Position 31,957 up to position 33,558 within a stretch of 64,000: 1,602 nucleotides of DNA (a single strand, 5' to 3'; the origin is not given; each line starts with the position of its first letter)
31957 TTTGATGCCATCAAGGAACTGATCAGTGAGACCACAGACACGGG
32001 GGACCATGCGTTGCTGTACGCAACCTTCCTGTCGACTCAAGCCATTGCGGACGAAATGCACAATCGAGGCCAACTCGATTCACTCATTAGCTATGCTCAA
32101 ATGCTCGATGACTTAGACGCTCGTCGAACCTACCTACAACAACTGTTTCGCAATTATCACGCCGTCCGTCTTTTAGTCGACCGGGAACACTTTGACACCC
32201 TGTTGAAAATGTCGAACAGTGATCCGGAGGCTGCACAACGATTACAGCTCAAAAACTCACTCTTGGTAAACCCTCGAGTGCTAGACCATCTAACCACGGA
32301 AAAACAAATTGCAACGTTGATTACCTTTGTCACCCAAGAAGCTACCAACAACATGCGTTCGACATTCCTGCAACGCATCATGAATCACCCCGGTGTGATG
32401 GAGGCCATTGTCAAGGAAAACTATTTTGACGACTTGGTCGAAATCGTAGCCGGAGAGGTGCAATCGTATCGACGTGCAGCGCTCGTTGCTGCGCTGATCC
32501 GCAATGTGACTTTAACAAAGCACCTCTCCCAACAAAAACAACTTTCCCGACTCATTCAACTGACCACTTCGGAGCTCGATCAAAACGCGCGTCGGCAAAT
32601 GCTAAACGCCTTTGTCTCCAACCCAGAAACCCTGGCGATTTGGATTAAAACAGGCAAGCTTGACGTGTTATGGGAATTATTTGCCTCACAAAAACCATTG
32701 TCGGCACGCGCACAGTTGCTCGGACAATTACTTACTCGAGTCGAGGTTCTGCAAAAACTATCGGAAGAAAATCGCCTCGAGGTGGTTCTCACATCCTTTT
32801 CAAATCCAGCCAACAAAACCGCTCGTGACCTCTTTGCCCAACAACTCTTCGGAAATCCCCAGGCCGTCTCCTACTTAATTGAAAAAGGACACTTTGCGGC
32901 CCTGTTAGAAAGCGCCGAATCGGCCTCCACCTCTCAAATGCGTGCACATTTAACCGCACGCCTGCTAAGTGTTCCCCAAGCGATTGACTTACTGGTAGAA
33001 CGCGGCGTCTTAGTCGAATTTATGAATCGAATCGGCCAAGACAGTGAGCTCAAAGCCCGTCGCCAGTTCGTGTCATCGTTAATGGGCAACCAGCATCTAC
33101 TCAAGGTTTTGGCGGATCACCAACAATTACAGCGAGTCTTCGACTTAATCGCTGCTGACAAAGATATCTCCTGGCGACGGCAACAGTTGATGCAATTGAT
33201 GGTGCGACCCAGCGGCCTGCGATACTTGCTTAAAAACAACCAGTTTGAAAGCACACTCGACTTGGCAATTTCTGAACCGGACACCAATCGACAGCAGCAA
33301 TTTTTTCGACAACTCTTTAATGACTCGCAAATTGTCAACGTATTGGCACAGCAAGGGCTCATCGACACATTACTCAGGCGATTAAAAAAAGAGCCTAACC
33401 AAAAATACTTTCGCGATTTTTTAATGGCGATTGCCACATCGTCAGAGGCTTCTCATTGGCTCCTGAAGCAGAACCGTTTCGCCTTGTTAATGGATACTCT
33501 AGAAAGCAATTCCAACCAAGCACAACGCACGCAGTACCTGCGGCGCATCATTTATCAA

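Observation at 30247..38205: Giant exported protein made of about 45 strictly in-register 39-residue repeats, with no recognisable catalytic domain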

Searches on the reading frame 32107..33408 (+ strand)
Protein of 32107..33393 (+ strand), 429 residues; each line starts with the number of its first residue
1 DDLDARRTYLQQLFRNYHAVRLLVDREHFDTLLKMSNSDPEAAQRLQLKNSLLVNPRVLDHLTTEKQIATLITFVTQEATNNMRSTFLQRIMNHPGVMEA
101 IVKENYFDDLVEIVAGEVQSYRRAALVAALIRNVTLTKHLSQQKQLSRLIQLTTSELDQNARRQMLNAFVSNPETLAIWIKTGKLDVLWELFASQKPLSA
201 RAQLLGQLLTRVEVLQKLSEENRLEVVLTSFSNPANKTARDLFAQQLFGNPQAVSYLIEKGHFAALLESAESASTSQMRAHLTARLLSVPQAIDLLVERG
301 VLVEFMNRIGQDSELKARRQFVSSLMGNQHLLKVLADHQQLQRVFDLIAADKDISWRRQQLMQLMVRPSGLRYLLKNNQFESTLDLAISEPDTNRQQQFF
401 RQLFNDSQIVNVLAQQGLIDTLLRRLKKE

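Call 12: search_protein_families(library=pfam, proteins=[window:32107-33393:+], max_evalue=10)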
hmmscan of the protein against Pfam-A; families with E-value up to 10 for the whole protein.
window:32107-33393:+ (429 aa): 3 families
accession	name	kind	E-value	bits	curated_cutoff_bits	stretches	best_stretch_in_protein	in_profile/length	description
PF05157.20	MshEN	-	0.015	15.7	23.1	1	382-427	39-84/90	MshEN domain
PF20463.3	PDH_C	-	0.23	12.3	22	1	29-87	45-100/102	Prephenate dehydrogenase, dimerization domain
PF23195.1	UBQLN1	-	1.2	9.4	27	1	81-105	4-28/70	Ubiquilin-1-like domain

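Call 35: predict_structure(alignment_id=A4)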
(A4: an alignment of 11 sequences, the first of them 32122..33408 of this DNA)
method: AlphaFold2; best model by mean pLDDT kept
length: 429 residues; sequences in the alignment: 11
mean_pLDDT: 90.5   pTM: 0.81
mean pLDDT of the five models: 90.5, 88.8, 88.8, 88.2, 87.8
residues with pLDDT >= 90: 306; 70-90: 113; 50-70: 10; < 50: 0
segments of 3 or more residues with pLDDT < 50: none
pLDDT, mean of each block of 10 residues (from residue 1): 89 92 93 91 92 91 92 88 90 90 92 94 94 91 93 95 94 94 93 89 92 92 72 86 93 94 91 93 94 92 88 92 91 90 91 92 91 90 88 90 92 89 67
secondary structure, 60 per line:
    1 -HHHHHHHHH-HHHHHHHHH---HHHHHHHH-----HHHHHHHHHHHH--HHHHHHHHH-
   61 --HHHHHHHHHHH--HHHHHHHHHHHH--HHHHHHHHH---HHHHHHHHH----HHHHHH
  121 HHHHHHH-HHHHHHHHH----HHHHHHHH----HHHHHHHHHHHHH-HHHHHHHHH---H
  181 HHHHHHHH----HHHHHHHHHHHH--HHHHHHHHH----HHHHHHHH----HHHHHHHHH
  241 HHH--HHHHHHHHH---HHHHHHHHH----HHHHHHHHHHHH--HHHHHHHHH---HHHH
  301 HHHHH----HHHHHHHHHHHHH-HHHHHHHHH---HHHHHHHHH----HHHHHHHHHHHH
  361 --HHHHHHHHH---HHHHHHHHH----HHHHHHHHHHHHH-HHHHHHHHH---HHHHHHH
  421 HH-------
elements in order: H2-10 H12-20 H24-31 H37-48 H51-59 H63-73 H76-87 H90-98 H102-110 H115-127 H129-137 H142-149 H154-166 H168-176 H180-188 H193-204 H207-215 H220-227 H232-243 H246-254 H258-266 H271-282 H285-293 H297-305 H310-322 H324-332 H336-344 H349-360 H363-371 H375-383 H388-400 H402-410 H414-422

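Call 38: fold_search(model_id=the predicted structure, library=pdb)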
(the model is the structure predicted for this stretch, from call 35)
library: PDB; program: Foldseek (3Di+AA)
matches with E <= 10: 1166; with E <= 0.001: 96
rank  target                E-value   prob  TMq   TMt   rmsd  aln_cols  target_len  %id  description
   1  4rv1_D                8.5e-06  1.00  0.41  0.42  10.6       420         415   14  Crystal Structure of Engineered Protein. Northeast Structural Genomics Consortium (NESG) Target OR497. (released 2014-12-10)
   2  4rv1_A                1.7e-05  1.00  0.41  0.42  10.8       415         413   16  Crystal Structure of Engineered Protein. Northeast Structural Genomics Consortium (NESG) Target OR497. (released 2014-12-10)
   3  7sqc_L1               3.4e-05  1.00  0.38  0.36  13.1       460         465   13  Ciliary C1 central pair apparatus isolated from Chlamydomonas reinhardtii (released 2022-04-13)
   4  4rv1_C                4.1e-05  1.00  0.41  0.43  10.6       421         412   14  Crystal Structure of Engineered Protein. Northeast Structural Genomics Consortium (NESG) Target OR497. (released 2014-12-10)
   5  4rv1_B                5.4e-05  1.00  0.41  0.42  10.6       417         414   14  Crystal Structure of Engineered Protein. Northeast Structural Genomics Consortium (NESG) Target OR497. (released 2014-12-10)
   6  8fzk_D                8.8e-05  1.00  0.41  0.41   9.7       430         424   12  Dimeric human importin alpha subunit (released 2023-02-08)
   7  8j07_m7               8.8e-05  1.00  0.36  0.29  16.0       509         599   11  96nm repeat of human respiratory doublet microtubule and associated axonemal complexes (released 2023-07-26)
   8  9ijj_AD               9.8e-05  1.00  0.35  0.32  14.7       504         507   15  In situ structure of the central apparatus in mouse sperm axoneme. (released 2025-06-04)
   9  9ijj_AQ               1.1e-04  1.00  0.35  0.31  14.1       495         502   14  In situ structure of the central apparatus in mouse sperm axoneme. (released 2025-06-04)
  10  9ijj_AT               1.1e-04  1.00  0.36  0.33  13.8       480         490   13  In situ structure of the central apparatus in mouse sperm axoneme. (released 2025-06-04)
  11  9ijj_AL               1.1e-04  1.00  0.36  0.32  14.4       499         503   15  In situ structure of the central apparatus in mouse sperm axoneme. (released 2025-06-04)
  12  7rht                  1.2e-04  1.00  0.40  0.40  10.4       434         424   12  Importin alpha 7 delta IBB (KPNA6) (released 2022-02-23)
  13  2c1m_A                1.3e-04  1.00  0.40  0.40  10.6       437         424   11  Nup50:importin-alpha complex (released 2005-11-23)
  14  9ijj_AC               1.3e-04  1.00  0.38  0.35  13.5       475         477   14  In situ structure of the central apparatus in mouse sperm axoneme. (released 2025-06-04)
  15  7sqc_J0               1.3e-04  1.00  0.39  0.37  12.3       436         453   13  Ciliary C1 central pair apparatus isolated from Chlamydomonas reinhardtii (released 2022-04-13)
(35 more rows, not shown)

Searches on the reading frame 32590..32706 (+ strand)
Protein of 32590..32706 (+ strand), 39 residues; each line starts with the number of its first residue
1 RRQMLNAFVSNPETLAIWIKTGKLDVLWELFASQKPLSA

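Call 33: search_solved_structures(query=A5, max_evalue=10)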
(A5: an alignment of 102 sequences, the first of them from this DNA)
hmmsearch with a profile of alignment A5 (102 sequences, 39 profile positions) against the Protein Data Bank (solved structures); distinct sequences matched with E-value up to 10: 38.
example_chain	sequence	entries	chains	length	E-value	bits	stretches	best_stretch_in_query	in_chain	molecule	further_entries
5i9d_A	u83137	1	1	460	2.2e-22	81.1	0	12-33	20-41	pentatricopeptide repeat protein dPPR-U8A2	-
5i9h_A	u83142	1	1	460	5.5e-22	79.9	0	12-33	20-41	pentatricopeptide repeat protein dPPR-U8G2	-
5i9g_C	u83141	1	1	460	1.4e-21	78.6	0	12-33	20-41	pentatricopeptide repeat protein dPPR-U8C2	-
5i9f_A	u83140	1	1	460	1.6e-21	78.4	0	12-33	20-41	pentatricopeptide repeat protein dPPR-U10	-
4rv1_A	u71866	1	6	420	1.4e-19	72.4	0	12-37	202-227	Engineered Protein OR497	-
6een_C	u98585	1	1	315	6.4e-19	70.3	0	12-33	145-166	Designer Pentatricopeptide Protein dPPR10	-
6een_A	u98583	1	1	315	1.2e-17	66.2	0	12-33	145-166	Designer Pentatricopeptide Protein dPPR10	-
6een_D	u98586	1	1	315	1.2e-15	60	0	13-33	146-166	Designer Pentatricopeptide Protein dPPR10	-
6een_B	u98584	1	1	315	2.6e-15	59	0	13-33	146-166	Designer Pentatricopeptide Protein dPPR10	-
4hxt_A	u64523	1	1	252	1.2e-10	44.4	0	13-37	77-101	De Novo Protein OR329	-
5orq_A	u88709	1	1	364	2.7e-10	43.3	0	12-33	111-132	cPPR-Telo1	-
4wn4_A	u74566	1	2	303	2.5e-09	40.2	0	12-33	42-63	Pentatricopeptide repeat protein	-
4ozs_A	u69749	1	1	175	3.3e-09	39.9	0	13-33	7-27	Alpha solenoid protein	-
5orm_A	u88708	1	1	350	3.8e-09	39.7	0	12-33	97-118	cPPR-Telo1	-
4pjq_A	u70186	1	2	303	9.6e-09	38.4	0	12-33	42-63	Pentatricopeptide repeat protein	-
8c4a_A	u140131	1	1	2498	0.0041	20.8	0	3-31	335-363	Putative anonymous antigen-1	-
8bt6_A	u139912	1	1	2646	0.006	20.3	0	3-31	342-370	Putative anonymous antigen-1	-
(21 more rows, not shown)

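Call 39: search_protein_representatives(alignment_id=A5)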
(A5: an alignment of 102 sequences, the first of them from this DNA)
Query: 102 sequences, 39 profile positions. Proteins with E-value up to 0.001 (for the whole library): 143; up to 1e-10: 71; up to 1e-30: 41. The best 143 are listed.
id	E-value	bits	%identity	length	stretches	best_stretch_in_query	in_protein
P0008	2.1e-211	685.4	-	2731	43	1-37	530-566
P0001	4.1e-198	643.8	-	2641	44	1-38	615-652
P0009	3.8e-181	590.7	-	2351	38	1-38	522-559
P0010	4.1e-172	562.4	-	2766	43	1-37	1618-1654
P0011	7.7e-165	539.6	-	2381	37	1-38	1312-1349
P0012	4.1e-158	518.6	-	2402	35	1-37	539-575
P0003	1.2e-146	482.6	-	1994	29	1-38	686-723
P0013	1.2e-146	482.6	-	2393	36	1-39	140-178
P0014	1.8e-142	469.6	-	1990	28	1-38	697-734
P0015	2.6e-138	456.6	-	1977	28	1-39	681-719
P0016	8.0e-131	433.1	-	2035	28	1-38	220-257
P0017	4.0e-130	431.0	-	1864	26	1-38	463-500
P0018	6.8e-122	405.2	-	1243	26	1-39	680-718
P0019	1.4e-117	391.7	-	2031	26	1-37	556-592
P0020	9.6e-113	376.5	-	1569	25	1-37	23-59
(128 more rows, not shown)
